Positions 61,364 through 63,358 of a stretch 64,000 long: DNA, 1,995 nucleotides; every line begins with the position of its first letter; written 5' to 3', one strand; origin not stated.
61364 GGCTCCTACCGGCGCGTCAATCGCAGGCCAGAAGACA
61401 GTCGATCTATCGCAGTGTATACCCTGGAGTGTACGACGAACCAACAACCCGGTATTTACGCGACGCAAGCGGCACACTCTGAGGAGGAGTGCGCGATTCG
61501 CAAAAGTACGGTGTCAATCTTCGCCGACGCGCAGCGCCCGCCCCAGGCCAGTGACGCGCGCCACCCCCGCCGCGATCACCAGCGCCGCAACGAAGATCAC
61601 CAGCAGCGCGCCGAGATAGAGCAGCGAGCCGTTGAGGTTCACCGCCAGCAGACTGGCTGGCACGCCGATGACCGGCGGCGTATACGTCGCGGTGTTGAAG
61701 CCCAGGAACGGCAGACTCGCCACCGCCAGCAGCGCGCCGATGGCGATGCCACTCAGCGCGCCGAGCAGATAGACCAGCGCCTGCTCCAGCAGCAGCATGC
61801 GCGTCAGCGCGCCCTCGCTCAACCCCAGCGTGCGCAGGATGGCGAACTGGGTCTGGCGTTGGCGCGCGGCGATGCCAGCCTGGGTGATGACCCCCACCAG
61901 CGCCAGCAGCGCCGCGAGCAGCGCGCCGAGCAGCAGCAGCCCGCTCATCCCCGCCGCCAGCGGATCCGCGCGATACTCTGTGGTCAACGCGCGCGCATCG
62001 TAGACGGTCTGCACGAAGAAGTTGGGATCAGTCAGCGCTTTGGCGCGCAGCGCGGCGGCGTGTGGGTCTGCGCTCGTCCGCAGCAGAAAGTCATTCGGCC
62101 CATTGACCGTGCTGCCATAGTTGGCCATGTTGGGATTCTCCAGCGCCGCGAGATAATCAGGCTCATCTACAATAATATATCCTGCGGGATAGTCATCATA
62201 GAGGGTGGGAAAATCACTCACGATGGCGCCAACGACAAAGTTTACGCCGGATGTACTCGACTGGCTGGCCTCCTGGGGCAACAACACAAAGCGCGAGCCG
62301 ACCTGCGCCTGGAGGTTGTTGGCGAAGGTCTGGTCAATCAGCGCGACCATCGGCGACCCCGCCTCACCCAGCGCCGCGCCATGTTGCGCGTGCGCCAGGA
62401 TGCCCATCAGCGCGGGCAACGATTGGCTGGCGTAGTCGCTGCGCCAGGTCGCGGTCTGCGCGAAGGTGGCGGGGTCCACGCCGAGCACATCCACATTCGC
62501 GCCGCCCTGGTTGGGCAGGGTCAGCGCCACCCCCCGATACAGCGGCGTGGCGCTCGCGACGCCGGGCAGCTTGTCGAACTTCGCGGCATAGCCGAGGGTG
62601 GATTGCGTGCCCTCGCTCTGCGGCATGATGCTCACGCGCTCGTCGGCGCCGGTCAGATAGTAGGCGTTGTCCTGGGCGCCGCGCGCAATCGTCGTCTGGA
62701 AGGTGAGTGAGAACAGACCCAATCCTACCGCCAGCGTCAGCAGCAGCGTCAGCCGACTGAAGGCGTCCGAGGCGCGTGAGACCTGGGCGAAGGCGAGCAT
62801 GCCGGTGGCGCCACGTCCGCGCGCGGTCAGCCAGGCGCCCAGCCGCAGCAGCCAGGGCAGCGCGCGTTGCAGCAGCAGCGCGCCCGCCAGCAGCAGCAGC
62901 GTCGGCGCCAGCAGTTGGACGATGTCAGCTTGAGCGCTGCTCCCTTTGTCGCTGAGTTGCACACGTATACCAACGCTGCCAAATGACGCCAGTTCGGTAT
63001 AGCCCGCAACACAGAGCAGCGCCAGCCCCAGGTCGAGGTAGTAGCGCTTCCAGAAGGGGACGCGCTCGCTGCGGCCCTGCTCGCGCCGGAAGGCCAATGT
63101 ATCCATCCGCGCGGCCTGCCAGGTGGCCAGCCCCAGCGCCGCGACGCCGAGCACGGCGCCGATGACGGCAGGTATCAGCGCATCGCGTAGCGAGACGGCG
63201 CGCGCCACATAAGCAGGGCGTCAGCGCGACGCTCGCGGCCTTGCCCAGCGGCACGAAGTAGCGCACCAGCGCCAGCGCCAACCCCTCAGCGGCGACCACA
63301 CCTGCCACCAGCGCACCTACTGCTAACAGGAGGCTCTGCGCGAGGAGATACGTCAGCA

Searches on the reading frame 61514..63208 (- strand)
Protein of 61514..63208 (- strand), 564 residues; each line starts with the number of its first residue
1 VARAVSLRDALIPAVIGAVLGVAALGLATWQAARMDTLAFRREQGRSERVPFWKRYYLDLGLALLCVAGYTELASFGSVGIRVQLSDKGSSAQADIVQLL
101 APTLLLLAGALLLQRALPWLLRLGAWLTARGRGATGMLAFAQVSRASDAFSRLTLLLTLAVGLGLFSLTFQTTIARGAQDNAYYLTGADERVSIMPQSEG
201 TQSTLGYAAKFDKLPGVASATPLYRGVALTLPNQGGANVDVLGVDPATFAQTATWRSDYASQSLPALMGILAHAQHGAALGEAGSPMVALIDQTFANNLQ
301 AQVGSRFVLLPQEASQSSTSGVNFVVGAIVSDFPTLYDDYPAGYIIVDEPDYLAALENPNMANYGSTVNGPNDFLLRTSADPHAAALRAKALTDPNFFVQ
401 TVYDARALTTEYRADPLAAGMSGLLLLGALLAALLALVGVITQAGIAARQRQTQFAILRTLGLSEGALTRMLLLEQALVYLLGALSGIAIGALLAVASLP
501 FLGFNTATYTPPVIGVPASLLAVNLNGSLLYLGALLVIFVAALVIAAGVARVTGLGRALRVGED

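Call 21: search_protein_families(library=pfam, proteins=[window:61514-63208:-], max_evalue=0.001)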
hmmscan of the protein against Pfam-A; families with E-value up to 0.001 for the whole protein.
window:61514-63208:- (564 aa): 2 families
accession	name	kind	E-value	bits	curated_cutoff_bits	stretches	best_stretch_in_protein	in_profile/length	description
PF02687.27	FtsX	-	3.7e-09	37.1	25.5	1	429-543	4-106/120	FtsX-like permease C-terminal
PF12704.14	MacB_PCD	-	2.9e-08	34.7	27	1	154-348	1-172/207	MacB-like periplasmic core domain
